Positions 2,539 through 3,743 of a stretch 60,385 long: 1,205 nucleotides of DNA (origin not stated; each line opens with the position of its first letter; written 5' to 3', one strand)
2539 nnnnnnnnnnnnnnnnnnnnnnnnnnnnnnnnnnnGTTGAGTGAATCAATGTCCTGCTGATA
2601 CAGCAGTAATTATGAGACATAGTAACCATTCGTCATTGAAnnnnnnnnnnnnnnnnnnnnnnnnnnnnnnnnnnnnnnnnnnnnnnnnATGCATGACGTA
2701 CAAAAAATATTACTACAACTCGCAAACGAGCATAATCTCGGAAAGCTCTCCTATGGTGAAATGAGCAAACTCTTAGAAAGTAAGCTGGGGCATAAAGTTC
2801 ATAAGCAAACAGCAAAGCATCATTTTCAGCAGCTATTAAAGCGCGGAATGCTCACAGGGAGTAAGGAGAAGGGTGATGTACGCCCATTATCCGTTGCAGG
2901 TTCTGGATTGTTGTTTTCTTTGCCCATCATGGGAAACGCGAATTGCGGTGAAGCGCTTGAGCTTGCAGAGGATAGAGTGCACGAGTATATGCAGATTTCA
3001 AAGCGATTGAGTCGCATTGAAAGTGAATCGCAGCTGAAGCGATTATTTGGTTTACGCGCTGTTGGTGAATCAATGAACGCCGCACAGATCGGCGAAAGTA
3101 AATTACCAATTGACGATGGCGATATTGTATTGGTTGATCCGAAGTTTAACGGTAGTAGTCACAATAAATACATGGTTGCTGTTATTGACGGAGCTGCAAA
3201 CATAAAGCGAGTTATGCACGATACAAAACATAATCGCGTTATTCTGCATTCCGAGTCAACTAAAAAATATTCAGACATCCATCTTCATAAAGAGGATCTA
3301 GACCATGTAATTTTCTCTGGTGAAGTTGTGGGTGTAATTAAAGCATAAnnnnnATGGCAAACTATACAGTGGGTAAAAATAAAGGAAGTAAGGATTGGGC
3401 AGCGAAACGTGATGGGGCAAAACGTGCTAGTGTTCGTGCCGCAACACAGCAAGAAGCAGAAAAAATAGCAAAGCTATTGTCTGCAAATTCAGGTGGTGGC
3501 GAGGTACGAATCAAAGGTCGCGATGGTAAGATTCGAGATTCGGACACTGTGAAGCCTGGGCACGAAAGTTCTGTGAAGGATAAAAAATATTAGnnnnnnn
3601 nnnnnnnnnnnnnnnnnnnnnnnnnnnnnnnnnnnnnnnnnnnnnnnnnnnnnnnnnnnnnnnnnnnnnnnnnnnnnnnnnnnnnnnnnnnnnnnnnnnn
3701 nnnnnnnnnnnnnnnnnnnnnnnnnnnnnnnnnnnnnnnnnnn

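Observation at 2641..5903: LexA-like repressor leads a four-gene operon ending in a DUF2130 coiled-coil/PD-(D/E)xK-like protein and a SIR2-like (DUF4917) protein: candidate DNA-damage-inducible defence module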

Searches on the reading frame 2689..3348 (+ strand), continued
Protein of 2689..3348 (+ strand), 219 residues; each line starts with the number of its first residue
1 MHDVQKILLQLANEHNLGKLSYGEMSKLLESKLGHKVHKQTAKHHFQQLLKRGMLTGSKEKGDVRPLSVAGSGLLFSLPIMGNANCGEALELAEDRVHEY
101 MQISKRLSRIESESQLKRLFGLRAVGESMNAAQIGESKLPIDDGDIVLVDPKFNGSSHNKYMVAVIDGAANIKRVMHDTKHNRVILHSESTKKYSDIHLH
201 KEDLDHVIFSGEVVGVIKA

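Call 82: search_protein_families(library=padloc, proteins=[L119:10926-11300:+, L119:11297-12235:+, L119:12248-13375:+, L117:10665-11645:+, L117:11658-12659:+, L117:12668-13204:-, L117:13719-14768:+, L117:14958-15614:+, L119:13955-14419:+], max_evalue=0.001)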
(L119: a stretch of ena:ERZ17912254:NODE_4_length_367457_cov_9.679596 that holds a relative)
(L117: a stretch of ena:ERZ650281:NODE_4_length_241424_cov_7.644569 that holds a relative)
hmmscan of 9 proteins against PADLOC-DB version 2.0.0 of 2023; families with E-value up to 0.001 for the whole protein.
L119:10926-11300:+ (124 aa): 0 families

L119:11297-12235:+ (312 aa): 1 family
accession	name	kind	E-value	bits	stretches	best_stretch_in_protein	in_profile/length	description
PDLC02987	caspase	-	2.5e-21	74.4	1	4-192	5-158/453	-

L119:12248-13375:+ (375 aa): 0 families

L117:10665-11645:+ (326 aa): 0 families

L117:11658-12659:+ (333 aa): 0 families

L117:12668-13204:- (178 aa): 0 families

L117:13719-14768:+ (349 aa): 12 families
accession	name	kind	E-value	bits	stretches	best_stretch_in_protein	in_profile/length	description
PDLC03478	REase_II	-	3.1e-11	41.4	1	276-334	99-158/219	Type II restriction enzyme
PDLC00352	PtuB1|PtuB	-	3.8e-06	24.7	1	273-332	33-94/206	Unknown function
PDLC00335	PtuB1|PtuB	-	5.3e-06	24.1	1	275-338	37-102/214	Unknown function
PDLC00325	PtuB1|PtuB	-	8e-06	23.6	1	275-337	40-104/213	Unknown function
PDLC00642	ZorE2|ZorE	-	1e-05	23.1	1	279-331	206-255/283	HNH endonuclease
PDLC00345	PtuB1|PtuB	-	1.2e-05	23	1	274-337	39-104/223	Unknown function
PDLC00645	ZorE2|ZorE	-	1.3e-05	22.4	1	278-334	201-254/375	HNH endonuclease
PDLC03431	REase_II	-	5.3e-05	20.9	1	269-334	150-206/246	Type II restriction enzyme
PDLC00354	PtuB1|PtuB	-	6.6e-05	20.6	1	277-332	39-96/204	Unknown function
PDLC03656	mREase_IV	-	7.9e-05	20.5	1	295-333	216-254/277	Type IV methyl-directed restriction enzyme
PDLC00350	PtuB1|PtuB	-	0.00034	18.6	1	270-337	33-102/224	Unknown function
PDLC00643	ZorE2|ZorE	-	0.00069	17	1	277-332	206-259/282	HNH endonuclease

L117:14958-15614:+ (218 aa): 0 families

L119:13955-14419:+ (154 aa): 0 families

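Call 93: search_solved_structures(query=A7, max_evalue=0.01, show_alignments=2)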
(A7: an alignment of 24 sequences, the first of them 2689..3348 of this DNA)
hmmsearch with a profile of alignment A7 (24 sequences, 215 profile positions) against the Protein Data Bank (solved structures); distinct sequences matched with E-value up to 0.01: 19.
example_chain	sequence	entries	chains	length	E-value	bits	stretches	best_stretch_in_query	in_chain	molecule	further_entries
7b5g_A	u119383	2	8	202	3.6e-13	52.5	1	5-214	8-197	LexA repressor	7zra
7ocj_A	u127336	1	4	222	4.9e-13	52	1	5-214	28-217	LexA repressor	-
1jhh_A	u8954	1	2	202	2.1e-12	49.9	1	5-214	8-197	LEXA REPRESSOR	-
3jso_A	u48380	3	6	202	5.9e-12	48.5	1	5-214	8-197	LexA repressor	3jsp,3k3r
8trg_I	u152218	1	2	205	6.2e-12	48.4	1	5-214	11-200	LexA repressor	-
1jhf_A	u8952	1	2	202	7.8e-12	48.1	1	5-214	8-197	LEXA REPRESSOR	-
3k2z_A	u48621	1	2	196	1.8e-09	40.4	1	21-214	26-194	LexA repressor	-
1i4v_A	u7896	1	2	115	2e-09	40.2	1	96-214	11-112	UMUD' PROTEIN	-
1umu_A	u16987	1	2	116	2.2e-09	40.1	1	96-214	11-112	UMUD'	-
1ay9_A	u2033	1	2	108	3.4e-09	39.5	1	113-214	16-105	UMUD PROTEIN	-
1jhc_A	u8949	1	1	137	7.6e-09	38.3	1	76-214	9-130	LEXA REPRESSOR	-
8gmt_B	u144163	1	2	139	3.7e-08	36.1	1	92-214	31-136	DNA polymerase V subunit UmuD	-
6a2r_A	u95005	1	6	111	5.3e-08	35.6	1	90-214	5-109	LexA repressor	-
6a2q_A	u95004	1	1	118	6.1e-08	35.4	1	90-214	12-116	LexA repressor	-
8gms_A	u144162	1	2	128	1.3e-07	34.3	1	76-214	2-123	LexA repressor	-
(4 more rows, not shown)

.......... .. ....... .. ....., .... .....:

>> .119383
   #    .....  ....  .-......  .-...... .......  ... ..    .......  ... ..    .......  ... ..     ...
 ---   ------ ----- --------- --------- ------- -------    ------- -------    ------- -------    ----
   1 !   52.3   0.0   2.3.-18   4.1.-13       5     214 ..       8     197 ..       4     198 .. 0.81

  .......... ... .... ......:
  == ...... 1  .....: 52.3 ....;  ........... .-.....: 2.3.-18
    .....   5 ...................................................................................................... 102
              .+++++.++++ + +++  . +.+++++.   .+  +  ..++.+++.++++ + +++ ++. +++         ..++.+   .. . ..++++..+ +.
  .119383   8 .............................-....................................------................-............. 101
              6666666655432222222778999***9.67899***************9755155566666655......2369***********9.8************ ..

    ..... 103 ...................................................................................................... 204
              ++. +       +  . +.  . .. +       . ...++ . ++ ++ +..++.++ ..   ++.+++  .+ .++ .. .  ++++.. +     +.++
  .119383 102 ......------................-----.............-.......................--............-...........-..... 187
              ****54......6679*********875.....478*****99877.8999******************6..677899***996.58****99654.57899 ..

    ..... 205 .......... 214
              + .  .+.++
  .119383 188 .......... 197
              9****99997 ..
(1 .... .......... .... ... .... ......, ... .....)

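Call 96: list_cluster_members(proteins=[P0242, P0246, P0262, P0269, P0275, P0019, P0154])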
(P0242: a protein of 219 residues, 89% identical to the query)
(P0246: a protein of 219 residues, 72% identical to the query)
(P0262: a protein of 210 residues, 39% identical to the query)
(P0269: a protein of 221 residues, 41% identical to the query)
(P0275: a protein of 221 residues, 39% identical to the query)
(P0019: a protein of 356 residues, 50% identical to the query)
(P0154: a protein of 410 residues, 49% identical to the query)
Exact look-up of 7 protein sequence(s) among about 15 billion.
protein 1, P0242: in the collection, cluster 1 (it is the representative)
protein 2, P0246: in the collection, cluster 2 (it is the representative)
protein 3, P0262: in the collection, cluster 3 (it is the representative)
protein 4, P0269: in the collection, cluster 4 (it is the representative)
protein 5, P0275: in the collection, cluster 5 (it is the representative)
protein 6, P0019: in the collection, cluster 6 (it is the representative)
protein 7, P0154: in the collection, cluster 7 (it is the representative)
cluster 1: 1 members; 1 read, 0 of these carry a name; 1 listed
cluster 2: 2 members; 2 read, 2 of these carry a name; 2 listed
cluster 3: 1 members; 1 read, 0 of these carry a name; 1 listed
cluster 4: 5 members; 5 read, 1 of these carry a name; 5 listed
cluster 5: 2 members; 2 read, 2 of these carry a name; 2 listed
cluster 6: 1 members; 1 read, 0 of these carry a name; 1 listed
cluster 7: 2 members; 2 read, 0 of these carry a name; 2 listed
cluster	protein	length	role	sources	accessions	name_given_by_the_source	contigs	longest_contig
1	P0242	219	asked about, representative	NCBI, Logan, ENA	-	-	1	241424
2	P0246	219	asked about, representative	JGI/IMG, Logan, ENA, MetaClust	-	\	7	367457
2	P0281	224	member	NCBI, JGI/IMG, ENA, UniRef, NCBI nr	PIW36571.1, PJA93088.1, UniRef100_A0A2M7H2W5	MAG: hypothetical protein COW24_04630 [Candidatus Kerfeldbacteria bacterium ... | Peptidase S24/S26A/S26B/S26C domain-containing protein n=1 Tax=Candidatus Kerfeldbacteria ...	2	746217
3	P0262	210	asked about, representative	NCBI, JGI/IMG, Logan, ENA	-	-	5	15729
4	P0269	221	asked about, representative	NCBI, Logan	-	-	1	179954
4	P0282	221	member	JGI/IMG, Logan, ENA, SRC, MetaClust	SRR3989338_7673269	\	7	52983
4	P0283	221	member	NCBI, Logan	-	-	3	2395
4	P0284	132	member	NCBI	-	-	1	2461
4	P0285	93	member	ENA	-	-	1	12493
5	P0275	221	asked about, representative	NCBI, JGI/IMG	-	SOS-response transcriptional repressor LexA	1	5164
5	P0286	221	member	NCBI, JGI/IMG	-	SOS-response transcriptional repressor LexA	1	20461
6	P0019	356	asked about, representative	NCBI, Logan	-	-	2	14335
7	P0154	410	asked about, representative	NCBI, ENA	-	-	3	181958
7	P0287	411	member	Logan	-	-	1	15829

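Call 98: find_encoding_contigs(protein=P0245, flank=5000, max_places=3)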
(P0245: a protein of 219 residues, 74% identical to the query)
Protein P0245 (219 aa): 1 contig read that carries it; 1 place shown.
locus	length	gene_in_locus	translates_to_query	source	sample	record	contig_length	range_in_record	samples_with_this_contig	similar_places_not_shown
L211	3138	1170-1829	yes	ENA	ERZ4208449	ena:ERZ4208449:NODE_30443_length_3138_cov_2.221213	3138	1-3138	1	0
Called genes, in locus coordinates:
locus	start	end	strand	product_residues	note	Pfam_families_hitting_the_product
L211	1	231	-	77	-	?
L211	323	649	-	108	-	-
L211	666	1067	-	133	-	-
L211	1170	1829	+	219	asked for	PF00717:Peptidase_S24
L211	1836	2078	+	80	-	PF09954:DUF2188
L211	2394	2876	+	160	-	-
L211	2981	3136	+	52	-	?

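Call 99: find_encoding_contigs(protein=P0243, flank=5000, max_places=3)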
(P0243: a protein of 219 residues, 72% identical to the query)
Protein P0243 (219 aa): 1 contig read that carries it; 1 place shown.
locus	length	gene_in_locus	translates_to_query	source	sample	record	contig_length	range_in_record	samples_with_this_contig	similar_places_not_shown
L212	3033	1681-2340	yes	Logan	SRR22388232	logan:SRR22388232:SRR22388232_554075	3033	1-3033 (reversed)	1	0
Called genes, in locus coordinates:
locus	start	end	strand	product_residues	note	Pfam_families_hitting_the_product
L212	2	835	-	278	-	?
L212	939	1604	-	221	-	-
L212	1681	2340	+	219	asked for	PF00717:Peptidase_S24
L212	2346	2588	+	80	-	PF09954:DUF2188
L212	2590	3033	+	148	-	?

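Call 101: search_protein_families(library=pfam, proteins=[L212:2590-3033:+, L119:10926-11300:+, L117:10665-11645:+, L119:12248-13375:+, L117:14958-15614:+], max_evalue=0.05)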
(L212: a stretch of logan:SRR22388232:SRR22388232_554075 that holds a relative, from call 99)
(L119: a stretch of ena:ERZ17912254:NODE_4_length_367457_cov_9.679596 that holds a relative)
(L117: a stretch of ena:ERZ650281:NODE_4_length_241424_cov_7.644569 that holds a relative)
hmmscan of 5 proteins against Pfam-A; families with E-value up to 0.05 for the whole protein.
L212:2590-3033:+ (148 aa): 2 families
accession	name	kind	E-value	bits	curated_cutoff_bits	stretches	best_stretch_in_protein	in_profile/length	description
PF08357.16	SEFIR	-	1.9e-18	67.6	23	1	8-130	1-119/150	SEFIR domain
PF13676.11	TIR_2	-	5.4e-16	59.6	28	1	10-148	1-122/122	TIR domain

L119:10926-11300:+ (124 aa): 2 families
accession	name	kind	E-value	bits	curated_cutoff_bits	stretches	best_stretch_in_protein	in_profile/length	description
PF05014.21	Nuc_deoxyrib_tr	-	0.001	19.6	28.8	1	37-97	44-102/117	Nucleoside 2-deoxyribosyltransferase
PF13676.11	TIR_2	-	0.011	16.6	28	1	41-111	36-109/122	TIR domain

L117:10665-11645:+ (326 aa): 0 families

L119:12248-13375:+ (375 aa): 0 families

L117:14958-15614:+ (218 aa): 0 families

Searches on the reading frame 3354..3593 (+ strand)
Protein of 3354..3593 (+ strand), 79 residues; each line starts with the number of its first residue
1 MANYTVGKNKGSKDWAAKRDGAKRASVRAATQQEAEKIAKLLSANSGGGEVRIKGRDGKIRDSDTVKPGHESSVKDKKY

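Call 5: search_protein_families(library=pfam, proteins=[window:3354-3593:+], max_evalue=0.01)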
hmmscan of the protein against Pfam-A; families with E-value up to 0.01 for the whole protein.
window:3354-3593:+ (79 aa): 1 family
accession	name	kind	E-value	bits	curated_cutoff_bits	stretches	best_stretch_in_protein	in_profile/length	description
PF09954.14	DUF2188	-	1.5e-16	60.7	22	1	10-66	6-62/62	Uncharacterized protein conserved in bacteria (DUF2188)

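Call 6: search_protein_families(library=padloc, proteins=[window:3354-3593:+], max_evalue=0.01)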
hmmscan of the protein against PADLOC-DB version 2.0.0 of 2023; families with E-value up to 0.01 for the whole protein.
window:3354-3593:+ (79 aa): 2 families
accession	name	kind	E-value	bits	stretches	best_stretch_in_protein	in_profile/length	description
PDLC04941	PDC-S16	-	1.4e-14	52.7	1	3-65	5-65/75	-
PDLC04942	PDC-S16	-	2.6e-13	48.5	1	3-65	5-65/75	-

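Call 7: search_protein_families(library=ncbifam, proteins=[window:3354-3593:+], max_evalue=0.01)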
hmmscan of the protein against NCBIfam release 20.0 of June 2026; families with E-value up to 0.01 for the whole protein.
window:3354-3593:+ (79 aa): 0 families

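Call 8: search_protein_families(library=phrogs, proteins=[window:3354-3593:+], max_evalue=0.01)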
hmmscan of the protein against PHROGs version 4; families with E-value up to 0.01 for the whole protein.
window:3354-3593:+ (79 aa): 1 family
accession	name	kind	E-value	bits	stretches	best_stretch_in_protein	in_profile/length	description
phrog_3220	-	unknown function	1.7e-10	42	1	3-65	5-64/74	-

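Call 84: search_solved_structures(query=window:3354-3593:+, max_evalue=10, show_alignments=2)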
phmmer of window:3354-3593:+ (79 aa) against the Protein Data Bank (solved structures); distinct sequences matched with E-value up to 10: 5.
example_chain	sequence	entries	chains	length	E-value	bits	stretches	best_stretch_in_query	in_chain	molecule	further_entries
9uce_A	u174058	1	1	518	0.038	17.9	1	5-70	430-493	Glycosyltransferase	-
4myz_A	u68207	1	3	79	0.3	15.1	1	26-60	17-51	CurK, CurL fusion protein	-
2l6b_A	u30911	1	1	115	0.31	15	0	27-75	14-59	NR1C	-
4hqd_A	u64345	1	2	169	0.43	14.6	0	19-75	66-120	Engineered Protein OR265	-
6nuk_A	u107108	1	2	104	1.3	13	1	29-75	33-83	Ferredog-Diesel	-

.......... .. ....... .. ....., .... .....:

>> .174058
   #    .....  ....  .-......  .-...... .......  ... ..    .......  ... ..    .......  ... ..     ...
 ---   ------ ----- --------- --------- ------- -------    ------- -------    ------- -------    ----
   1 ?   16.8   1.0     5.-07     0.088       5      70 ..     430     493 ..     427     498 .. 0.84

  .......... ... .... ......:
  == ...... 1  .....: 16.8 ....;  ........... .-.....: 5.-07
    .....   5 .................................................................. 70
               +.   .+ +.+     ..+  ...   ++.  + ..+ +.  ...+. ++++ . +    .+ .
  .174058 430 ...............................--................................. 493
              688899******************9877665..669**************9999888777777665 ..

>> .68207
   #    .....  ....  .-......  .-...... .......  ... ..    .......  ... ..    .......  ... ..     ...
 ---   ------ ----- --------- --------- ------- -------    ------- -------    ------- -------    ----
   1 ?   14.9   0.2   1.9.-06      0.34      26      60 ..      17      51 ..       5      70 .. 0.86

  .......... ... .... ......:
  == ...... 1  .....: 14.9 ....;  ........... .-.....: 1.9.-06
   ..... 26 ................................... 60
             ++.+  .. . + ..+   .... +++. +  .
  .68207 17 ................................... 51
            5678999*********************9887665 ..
